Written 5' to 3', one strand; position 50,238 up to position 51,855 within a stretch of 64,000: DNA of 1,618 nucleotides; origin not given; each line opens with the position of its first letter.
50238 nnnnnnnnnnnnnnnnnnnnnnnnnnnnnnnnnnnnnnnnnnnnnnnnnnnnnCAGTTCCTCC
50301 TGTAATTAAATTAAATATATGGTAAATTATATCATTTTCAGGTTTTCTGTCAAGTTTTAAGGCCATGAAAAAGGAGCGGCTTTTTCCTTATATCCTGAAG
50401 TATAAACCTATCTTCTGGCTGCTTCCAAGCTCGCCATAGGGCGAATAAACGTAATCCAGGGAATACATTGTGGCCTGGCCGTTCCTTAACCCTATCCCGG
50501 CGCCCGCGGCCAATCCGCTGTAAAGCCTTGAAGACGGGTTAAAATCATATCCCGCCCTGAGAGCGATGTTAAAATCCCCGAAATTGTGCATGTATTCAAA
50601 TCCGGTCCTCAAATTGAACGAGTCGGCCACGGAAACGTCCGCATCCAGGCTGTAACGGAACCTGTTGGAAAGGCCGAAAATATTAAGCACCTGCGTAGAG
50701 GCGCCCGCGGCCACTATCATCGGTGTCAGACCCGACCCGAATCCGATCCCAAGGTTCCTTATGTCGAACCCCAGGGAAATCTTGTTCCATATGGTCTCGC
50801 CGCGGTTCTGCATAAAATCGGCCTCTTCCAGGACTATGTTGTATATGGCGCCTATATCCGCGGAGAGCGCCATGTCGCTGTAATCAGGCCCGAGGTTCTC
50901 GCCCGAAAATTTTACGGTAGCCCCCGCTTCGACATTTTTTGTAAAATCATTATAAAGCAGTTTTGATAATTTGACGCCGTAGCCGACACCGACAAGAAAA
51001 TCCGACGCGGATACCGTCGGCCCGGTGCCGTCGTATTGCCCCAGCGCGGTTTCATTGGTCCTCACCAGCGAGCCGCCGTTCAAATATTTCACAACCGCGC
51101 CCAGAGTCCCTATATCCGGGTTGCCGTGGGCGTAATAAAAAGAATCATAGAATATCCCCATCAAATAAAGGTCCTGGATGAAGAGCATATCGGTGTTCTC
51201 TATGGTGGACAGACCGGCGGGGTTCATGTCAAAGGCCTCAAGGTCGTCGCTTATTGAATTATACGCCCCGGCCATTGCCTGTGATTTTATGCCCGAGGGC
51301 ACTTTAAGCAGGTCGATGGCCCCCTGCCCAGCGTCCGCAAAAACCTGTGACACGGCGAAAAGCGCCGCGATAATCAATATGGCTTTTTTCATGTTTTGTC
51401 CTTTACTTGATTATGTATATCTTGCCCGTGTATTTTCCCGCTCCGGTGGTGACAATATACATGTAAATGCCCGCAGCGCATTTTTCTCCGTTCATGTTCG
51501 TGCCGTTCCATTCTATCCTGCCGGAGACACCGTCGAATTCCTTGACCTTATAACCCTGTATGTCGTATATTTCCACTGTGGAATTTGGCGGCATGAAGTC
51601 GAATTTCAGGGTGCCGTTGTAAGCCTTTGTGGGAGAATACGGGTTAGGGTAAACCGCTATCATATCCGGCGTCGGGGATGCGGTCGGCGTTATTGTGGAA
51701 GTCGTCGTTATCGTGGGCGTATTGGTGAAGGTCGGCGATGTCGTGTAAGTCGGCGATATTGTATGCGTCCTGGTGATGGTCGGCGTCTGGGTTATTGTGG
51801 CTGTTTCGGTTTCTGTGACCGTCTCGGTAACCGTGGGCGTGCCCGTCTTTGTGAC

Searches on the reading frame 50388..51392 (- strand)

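Call 23: search_protein_families(library=pfam, proteins=[window:50388-51392:-], max_evalue=10)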
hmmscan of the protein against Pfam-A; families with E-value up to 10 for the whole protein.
window:50388-51392:- (334 aa): 1 family
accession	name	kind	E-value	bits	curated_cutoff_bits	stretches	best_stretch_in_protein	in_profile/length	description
PF03687.19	UPF0164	-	0.023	14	21.4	1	25-76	40-91/325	Uncharacterised protein family (UPF0164)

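Call 24: search_protein_families(library=ncbifam, proteins=[window:50388-51392:-], max_evalue=10)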
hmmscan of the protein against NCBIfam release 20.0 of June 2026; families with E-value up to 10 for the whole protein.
window:50388-51392:- (334 aa): 3 families
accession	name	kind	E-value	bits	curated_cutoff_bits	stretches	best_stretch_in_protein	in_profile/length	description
NF033709.1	PorV_fam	subfamily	2.5e-22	79.9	90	1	25-333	3-325/326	PorV/PorQ family protein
NF033711.1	T9SS_PorQ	equivalog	6.7e-15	54.9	220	2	2-185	1-172/335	type IX secretion system protein PorQ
NF052325.1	PorVQ2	equivalog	0.037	12.9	325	1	23-80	24-82/354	putative type IX sorting system protein PorV2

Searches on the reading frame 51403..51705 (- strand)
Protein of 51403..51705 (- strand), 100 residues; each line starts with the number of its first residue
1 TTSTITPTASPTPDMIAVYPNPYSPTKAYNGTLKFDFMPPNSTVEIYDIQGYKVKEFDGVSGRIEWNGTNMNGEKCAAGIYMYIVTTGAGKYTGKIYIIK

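Call 23: search_protein_families(library=pfam, proteins=[window:51403-51705:-], max_evalue=10)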
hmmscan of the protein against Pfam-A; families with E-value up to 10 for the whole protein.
window:51403-51705:- (100 aa): 4 families
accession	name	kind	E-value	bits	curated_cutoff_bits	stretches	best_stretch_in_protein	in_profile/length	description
PF13585.12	CHU_C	-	1.3e-07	32.1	27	1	29-97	14-83/86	CHU_C Type IX secretion signal domain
PF18962.6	Por_Secre_tail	-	3e-06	27.9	27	1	18-98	1-75/75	Secretion system C-terminal sorting domain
PF13860.13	FlgD_ig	-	0.00011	22.6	27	1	41-87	24-75/79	FlgD Ig-like domain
PF13670.12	PepSY_2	-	0.16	12.5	24.3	1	39-76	30-68/83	Peptidase propeptide and YPEB domain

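Call 24: search_protein_families(library=ncbifam, proteins=[window:51403-51705:-], max_evalue=10)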
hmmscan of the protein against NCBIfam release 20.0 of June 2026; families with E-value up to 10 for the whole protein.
window:51403-51705:- (100 aa): 10 families
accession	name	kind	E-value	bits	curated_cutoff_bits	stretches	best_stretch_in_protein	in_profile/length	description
NF052228.1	T9SS_PorZ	equivalog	7.7e-16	57.7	260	1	9-100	667-757/757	type IX secretion system anionic LPS delivery protein PorZ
TIGR04183.1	Por_Secre_tail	domain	3.1e-09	36.7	23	1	18-97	1-70/72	T9SS type A sorting domain-containing protein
NF033707.1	T9SS_sortase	equivalog_domain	6e-05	20.9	420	1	14-86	997-1076/1095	type IX secretion system sortase PorU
NF038113.1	T9SSA_dep_M36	equivalog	6.6e-05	21.3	885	1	14-97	791-867/869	T9SS-dependent M36 family metallopeptidase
TIGR04131.1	Bac_Flav_CTERM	domain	0.0066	16.6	35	1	39-92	26-77/85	T9SS type B sorting domain-containing protein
NF009453.0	PRK12813.1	equivalog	0.012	15.2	264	1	47-86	131-172/223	flagellar basal body rod modification protein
NF053608.1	Lsa66_OmpA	equivalog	0.04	12.3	700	1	51-86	188-227/581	fibronectin-binding adhesin Lsa66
NF005176.1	PRK06655.1-1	equivalog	0.055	13.4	230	1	41-88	98-150/197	flagellar hook assembly protein FlgD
NF050177.1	TapA_OM_Porphy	equivalog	0.07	11.8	500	1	38-96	488-541/544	TapA/TapC family T9SS-dependent outer membrane protein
NF009277.0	PRK12634.1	equivalog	0.086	12.9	333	1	43-86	125-173/221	flagellar basal body rod modification protein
